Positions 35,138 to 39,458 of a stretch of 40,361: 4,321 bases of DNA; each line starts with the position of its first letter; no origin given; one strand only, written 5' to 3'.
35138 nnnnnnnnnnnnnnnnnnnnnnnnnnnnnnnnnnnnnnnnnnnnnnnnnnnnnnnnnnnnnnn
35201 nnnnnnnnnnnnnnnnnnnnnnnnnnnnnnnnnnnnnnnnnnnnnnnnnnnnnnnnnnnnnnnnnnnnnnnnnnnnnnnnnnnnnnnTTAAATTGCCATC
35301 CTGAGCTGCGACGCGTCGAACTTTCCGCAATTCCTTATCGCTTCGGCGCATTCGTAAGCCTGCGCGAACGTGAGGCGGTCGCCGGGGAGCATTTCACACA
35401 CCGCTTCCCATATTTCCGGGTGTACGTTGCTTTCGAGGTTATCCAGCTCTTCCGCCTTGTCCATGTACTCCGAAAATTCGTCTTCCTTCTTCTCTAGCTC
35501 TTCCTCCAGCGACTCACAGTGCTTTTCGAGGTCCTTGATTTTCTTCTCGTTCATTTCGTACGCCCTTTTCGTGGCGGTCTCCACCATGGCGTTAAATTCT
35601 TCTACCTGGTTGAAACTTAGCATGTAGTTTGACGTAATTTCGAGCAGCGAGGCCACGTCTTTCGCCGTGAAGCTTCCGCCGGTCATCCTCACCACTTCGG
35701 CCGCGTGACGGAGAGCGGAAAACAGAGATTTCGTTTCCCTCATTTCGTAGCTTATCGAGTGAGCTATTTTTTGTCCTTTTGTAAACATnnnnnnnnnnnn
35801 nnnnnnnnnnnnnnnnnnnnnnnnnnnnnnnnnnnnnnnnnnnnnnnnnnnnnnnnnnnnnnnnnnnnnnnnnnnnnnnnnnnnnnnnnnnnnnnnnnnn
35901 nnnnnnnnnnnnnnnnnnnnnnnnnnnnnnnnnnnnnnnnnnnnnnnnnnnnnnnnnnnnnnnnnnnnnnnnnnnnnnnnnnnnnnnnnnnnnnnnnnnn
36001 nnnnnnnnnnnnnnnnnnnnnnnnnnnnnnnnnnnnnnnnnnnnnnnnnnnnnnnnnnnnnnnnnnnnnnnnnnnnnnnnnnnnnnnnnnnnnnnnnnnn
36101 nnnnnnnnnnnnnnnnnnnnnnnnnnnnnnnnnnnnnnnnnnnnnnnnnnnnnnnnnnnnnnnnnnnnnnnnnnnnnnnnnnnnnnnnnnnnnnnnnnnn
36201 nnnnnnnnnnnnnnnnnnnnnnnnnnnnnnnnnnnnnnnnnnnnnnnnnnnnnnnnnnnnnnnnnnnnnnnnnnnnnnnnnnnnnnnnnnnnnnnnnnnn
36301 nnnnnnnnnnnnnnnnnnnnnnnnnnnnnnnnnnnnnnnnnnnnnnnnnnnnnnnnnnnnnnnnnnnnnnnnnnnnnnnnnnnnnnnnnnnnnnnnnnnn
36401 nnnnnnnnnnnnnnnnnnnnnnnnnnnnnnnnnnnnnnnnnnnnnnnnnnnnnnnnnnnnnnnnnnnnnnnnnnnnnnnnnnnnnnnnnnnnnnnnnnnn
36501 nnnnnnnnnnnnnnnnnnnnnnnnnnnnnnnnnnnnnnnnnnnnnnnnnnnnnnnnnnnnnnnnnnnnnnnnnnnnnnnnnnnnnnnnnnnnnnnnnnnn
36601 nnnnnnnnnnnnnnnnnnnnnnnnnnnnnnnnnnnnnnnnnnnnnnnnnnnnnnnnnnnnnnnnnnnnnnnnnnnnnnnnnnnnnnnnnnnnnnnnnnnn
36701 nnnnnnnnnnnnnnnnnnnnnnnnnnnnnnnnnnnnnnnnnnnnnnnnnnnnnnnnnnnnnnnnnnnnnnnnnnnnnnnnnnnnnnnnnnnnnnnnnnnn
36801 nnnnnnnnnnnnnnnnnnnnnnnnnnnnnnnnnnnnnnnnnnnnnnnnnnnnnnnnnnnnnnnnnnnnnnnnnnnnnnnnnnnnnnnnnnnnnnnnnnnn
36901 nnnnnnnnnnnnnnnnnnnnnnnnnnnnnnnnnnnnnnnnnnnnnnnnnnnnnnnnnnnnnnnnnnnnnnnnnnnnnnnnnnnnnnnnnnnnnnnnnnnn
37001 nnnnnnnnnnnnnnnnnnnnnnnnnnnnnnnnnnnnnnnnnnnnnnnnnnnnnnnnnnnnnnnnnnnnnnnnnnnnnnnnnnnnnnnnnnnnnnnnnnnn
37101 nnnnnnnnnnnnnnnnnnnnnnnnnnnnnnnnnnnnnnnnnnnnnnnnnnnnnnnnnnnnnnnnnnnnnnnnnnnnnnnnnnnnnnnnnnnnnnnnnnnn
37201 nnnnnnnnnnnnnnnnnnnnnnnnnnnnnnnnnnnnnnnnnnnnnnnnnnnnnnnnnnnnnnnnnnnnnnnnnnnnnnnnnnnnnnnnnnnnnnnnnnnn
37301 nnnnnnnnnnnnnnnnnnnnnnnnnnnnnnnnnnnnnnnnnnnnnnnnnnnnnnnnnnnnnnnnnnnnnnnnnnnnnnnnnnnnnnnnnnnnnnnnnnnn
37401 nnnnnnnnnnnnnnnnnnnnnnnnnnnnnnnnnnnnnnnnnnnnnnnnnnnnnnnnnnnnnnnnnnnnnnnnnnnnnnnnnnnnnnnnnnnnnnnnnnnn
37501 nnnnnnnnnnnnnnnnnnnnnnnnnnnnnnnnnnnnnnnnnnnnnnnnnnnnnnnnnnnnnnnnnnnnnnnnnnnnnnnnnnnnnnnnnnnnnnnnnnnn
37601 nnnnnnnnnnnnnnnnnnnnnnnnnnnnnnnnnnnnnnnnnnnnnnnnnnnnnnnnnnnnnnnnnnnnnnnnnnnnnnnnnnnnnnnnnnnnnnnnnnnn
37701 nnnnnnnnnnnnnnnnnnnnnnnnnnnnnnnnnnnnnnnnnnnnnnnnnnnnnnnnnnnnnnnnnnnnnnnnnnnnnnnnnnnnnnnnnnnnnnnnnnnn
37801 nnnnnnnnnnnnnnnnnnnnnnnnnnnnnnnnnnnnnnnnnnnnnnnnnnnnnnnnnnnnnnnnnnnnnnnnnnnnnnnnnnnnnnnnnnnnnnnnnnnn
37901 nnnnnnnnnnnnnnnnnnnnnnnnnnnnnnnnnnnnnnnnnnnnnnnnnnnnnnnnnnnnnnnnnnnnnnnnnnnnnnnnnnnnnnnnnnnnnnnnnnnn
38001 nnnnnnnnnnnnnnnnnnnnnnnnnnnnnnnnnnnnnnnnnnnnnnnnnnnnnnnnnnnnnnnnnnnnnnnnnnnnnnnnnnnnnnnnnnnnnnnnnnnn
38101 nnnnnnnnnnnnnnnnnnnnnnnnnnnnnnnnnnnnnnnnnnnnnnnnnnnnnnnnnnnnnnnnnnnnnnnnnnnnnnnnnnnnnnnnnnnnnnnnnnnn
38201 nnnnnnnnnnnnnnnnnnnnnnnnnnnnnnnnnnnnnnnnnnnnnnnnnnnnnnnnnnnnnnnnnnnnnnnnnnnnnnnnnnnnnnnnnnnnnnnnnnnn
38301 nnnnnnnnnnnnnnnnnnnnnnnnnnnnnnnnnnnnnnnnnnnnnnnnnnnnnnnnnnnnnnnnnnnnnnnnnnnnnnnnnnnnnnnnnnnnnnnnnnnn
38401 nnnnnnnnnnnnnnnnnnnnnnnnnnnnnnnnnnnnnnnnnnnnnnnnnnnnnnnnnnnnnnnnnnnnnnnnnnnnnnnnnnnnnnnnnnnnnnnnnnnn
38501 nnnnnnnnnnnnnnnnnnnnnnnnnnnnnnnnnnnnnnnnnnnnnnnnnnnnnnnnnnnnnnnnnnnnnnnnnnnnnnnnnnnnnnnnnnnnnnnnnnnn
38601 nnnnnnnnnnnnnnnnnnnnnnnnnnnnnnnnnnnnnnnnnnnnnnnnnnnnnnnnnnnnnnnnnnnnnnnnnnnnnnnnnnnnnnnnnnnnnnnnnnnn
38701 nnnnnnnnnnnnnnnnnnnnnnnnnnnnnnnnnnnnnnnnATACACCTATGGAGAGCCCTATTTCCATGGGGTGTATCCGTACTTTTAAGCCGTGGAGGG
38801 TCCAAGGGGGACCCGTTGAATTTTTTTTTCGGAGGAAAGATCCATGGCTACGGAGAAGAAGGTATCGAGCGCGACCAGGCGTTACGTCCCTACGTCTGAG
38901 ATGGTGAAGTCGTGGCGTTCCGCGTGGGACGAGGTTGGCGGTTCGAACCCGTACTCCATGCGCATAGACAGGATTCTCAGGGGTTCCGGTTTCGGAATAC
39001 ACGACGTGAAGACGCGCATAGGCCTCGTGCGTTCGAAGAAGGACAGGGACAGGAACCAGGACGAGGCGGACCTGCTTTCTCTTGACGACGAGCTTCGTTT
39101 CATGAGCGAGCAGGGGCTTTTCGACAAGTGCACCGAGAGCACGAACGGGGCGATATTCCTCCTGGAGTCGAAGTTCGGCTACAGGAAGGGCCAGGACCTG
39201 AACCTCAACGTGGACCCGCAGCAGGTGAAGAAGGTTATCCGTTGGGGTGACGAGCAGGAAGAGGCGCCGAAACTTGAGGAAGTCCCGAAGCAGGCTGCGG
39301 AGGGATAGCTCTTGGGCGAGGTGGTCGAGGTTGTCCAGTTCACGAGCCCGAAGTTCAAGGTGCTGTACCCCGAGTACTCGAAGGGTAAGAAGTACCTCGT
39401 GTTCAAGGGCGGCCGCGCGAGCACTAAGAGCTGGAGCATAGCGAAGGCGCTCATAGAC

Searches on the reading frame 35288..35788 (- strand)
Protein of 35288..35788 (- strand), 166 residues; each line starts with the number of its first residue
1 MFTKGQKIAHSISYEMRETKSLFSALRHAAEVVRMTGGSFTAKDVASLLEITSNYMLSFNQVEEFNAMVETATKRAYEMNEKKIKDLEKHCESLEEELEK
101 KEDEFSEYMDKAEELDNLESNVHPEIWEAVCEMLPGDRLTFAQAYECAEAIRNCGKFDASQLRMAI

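Call 11: search_protein_families(library=phrogs, proteins=[window:35288-35788:-])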
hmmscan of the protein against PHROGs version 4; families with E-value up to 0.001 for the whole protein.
window:35288-35788:- (166 aa): 1 family
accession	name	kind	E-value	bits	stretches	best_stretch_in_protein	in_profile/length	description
phrog_14669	-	unknown function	0.00051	20.9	1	27-131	11-112/128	-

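Call 25: search_protein_families(library=pfam, max_evalue=0.01, proteins=[window:35288-35788:-])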
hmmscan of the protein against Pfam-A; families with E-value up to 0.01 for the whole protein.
window:35288-35788:- (166 aa): 6 families
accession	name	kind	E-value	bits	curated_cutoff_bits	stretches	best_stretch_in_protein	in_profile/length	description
PF21408.2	MTR4-like_stalk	-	0.00018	22.1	24.2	1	80-123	13-60/64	Exosome RNA helicase MTR4-like, stalk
PF00435.27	Spectrin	-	0.0016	19.4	29.9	1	60-128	8-80/105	Spectrin repeat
PF00261.25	Tropomyosin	-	0.0026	17.7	38.6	1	62-121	22-80/242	Tropomyosin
PF02996.22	Prefoldin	-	0.0028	18.1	23.2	1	66-115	68-117/120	Prefoldin subunit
PF11068.13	YlqD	-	0.0073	17.1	27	0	59-140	29-113/131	YlqD protein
PF16326.10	ABC_tran_CTD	-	0.0087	16.7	32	0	73-120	6-55/69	ABC transporter C-terminal domain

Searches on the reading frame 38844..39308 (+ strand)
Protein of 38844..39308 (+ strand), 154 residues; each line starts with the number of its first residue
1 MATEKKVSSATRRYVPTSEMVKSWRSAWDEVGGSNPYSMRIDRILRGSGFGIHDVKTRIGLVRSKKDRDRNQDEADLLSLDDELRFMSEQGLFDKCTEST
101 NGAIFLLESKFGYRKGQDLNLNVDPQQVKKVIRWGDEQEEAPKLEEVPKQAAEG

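Call 11: search_protein_families(library=phrogs, proteins=[window:38844-39308:+])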
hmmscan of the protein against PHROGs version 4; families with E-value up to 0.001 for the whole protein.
window:38844-39308:+ (154 aa): 0 families

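Call 25: search_protein_families(library=pfam, max_evalue=0.01, proteins=[window:38844-39308:+])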
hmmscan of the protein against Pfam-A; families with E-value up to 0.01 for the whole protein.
window:38844-39308:+ (154 aa): 0 families

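Call 27: find_related_loci(query=window:38844-39308:+, collection=viral_contigs, flank=10000)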
Query window:38844-39308:+ (154 aa) in viral_contigs; peptide patterns used: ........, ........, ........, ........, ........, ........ (x = any residue, [..] = any of these).
2 stretches matched a pattern; 2 encode a relative of the query (tblastn E <= 1e-3); 2 distinct loci.
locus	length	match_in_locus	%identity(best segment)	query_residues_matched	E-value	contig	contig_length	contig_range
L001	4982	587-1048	92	1-154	7e-98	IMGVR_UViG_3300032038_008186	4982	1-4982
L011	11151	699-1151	66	7-154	2e-69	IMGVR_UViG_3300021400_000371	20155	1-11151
